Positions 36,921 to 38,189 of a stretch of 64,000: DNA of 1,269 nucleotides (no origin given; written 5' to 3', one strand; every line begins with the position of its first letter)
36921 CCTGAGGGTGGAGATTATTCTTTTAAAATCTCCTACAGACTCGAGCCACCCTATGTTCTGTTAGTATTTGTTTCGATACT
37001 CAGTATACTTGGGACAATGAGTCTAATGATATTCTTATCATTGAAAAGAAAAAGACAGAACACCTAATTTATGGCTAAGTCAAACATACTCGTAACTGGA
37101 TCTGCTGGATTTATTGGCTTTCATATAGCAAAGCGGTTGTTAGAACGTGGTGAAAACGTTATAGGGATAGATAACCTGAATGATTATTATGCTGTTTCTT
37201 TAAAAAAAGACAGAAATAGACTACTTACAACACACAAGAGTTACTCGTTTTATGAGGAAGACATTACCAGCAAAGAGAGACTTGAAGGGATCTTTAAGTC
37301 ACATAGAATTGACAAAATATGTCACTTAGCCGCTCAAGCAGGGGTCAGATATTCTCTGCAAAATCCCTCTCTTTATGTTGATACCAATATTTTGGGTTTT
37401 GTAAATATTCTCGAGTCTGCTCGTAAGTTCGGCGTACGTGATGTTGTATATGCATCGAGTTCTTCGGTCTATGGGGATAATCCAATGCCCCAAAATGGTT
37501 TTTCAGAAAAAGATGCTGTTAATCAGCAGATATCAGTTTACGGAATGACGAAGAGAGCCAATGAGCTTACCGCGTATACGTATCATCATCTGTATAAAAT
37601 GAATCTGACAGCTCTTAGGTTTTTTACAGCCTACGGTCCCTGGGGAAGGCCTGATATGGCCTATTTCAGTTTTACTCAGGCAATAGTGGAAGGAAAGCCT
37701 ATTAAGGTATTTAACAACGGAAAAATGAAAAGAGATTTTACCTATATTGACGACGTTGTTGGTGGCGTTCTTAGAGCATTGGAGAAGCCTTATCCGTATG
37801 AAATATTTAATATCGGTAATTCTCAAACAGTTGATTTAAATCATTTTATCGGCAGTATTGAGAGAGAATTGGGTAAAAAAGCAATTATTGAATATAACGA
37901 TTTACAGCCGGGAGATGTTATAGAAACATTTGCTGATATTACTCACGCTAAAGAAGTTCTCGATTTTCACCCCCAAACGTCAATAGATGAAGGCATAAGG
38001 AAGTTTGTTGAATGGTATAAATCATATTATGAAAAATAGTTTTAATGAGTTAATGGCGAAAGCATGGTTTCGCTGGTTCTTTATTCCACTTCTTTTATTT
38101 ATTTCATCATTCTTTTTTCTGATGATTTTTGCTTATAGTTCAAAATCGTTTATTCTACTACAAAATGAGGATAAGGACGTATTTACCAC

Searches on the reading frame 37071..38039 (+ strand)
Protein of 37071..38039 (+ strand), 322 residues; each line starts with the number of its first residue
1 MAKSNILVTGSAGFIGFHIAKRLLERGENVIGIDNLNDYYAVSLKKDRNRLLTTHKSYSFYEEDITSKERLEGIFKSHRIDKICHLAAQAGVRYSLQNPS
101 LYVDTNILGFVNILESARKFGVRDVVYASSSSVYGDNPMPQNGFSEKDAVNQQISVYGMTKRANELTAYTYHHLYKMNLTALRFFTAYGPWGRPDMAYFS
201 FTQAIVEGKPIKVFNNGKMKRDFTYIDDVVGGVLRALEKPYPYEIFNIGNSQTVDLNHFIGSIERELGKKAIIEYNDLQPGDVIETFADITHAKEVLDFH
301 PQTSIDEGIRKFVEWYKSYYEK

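Call 10: search_protein_families(library=ncbifam, proteins=[window:37071-38039:+], max_evalue=0.00001)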
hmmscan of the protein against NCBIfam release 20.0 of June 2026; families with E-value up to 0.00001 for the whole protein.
window:37071-38039:+ (322 aa): 25 families
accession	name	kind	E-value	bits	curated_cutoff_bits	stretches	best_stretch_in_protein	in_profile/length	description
TIGR01181.1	dTDP_gluc_dehyt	equivalog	2.7e-46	158.1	365.1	1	5-318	1-313/321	dTDP-glucose 4,6-dehydratase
TIGR01179.1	galE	equivalog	7.3e-46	156.5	262.3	2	5-189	1-178/332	UDP-glucose 4-epimerase GalE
NF011728.1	PRK15181.1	equivalog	2.2e-36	125.6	760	1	3-317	15-338/348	Vi polysaccharide biosynthesis UDP-N-acetylglucosaminuronic acid C-4 epimerase TviC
TIGR04180.1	EDH_00030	hypoth_equivalog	1.2e-35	123.1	475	1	6-303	1-296/297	NAD-dependent 4,6-dehydratase LegB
TIGR02197.1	heptose_epim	equivalog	2e-35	122.5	274.6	1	6-318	1-315/316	ADP-glyceromanno-heptose 6-epimerase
NF007956.0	PRK10675.1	subfamily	3e-28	98.9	394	1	5-316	2-329/338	UDP-glucose 4-epimerase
NF007490.0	PRK10084.1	subfamily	9.1e-28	97.3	649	1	5-318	2-336/361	dTDP-glucose 4,6-dehydratase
NF007582.0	PRK10217.1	equivalog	1.1e-26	93.7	698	1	5-317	3-332/355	dTDP-glucose 4,6-dehydratase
TIGR02622.1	CDP_4_6_dhtase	equivalog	1.7e-24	86.7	278.45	1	3-176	4-173/352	CDP-glucose 4,6-dehydratase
NF008872.0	PRK11908.1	equivalog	8.5e-22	77.7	294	1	5-318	3-337/349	bifunctional UDP-4-keto-pentose/UDP-xylose synthase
NF043036.1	ErythonDh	equivalog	5.6e-17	61.9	325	1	5-206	2-198/321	D-erythronate dehydrogenase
NF005998.1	PRK08125.1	equivalog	1.3e-16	60.2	777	1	3-252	315-569/649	bifunctional UDP-4-amino-4-deoxy-L-arabinose formyltransferase/UDP-glucuronic acid oxidase ArnA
NF042422.1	oxyalk_red_OleD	equivalog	6.2e-16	58.7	580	1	5-239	2-217/329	2-alkyl-3-oxoalkanoate reductase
NF047922.1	GDPFucSynFcl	equivalog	1.9e-15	57.1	500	1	62-318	36-303/308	GDP-L-fucose synthase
NF042423.1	oxyalk_red_Shew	equivalog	6.3e-15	55.1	580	1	4-191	9-178/331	2-alkyl-3-oxoalkanoate reductase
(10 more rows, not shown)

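Call 30: search_solved_structures(query=window:37071-38039:+, max_evalue=1e-20, show_alignments=1)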
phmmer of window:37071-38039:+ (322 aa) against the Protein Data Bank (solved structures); distinct sequences matched with E-value up to 1e-20: 68 (the best 60 are shown).
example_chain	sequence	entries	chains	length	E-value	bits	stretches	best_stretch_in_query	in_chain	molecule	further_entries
5u4q_A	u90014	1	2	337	3.8e-105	355.2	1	6-321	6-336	dTDP-glucose 4,6-dehydratase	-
6zl6_A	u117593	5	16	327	7.9e-50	173.5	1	5-320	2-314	Epimerase domain-containing protein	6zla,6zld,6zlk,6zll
4zrm_A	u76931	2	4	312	9.6e-50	173.3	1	4-318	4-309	UDP-glucose 4-epimerase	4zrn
6zlj_A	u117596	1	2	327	2.8e-49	171.7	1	5-320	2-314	Epimerase domain-containing protein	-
3ru7_A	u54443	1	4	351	1.2e-43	153.2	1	6-319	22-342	WbgU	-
3ru9_A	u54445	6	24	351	1.3e-43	153.1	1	6-319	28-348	WbgU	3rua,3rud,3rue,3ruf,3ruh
3lu1_A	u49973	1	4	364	1.5e-43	153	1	6-319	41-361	WbgU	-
3ruc_A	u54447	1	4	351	1.7e-43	152.7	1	6-319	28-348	WbgU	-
7ys8_A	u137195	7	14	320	2.7e-42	148.8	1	6-318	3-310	UDP-glucose 4-epimerase | UDP-glucose 4-epimerase along with EC 5.1.3.2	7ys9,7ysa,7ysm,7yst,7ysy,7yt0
6kv9_A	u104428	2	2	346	3.4e-42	148.5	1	2-317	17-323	MoeE5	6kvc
1sb8_A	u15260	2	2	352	9.2e-36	127.3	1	7-318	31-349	wbpP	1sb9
10ke_A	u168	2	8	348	1.2e-35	126.9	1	6-319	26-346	Capsular polysaccharide biosynthesis protein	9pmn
6dnt_A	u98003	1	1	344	1.2e-33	120.4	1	3-319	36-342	NAD-dependent epimerase/dehydratase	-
6wjb_A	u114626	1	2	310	1.1e-32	117.2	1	2-312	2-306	NAD-dependent epimerase/dehydratase family protein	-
6pmh_A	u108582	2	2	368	2.3e-32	116.2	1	6-320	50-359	UDP-glucose 4-epimerase related protein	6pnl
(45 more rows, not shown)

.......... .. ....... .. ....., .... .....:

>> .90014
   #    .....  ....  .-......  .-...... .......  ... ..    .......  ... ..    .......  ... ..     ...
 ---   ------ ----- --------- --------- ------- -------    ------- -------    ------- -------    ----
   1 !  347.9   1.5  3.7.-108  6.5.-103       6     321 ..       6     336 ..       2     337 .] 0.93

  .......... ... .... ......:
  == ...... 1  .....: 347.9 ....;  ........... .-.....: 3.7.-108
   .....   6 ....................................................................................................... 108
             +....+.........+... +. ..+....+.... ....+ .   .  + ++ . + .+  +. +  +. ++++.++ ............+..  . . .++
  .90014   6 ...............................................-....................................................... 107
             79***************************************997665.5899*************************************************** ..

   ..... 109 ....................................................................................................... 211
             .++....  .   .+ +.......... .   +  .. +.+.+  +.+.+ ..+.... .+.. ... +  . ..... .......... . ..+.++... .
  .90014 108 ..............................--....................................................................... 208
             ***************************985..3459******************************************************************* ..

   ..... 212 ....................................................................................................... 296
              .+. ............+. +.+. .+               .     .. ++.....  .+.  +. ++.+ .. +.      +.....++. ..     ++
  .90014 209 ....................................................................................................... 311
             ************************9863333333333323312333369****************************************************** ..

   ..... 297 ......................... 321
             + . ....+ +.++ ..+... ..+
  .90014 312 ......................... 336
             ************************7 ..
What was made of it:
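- The two SDRs in the window are GalE (above cut-off, call 10) and a UDP-glucuronate-4-epimerase-like protein (5u4q 3.8e-105, 6zl6; call 30).
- Tried and rejected: It has S-S-S where dehydratases have T-D-E (call 30).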
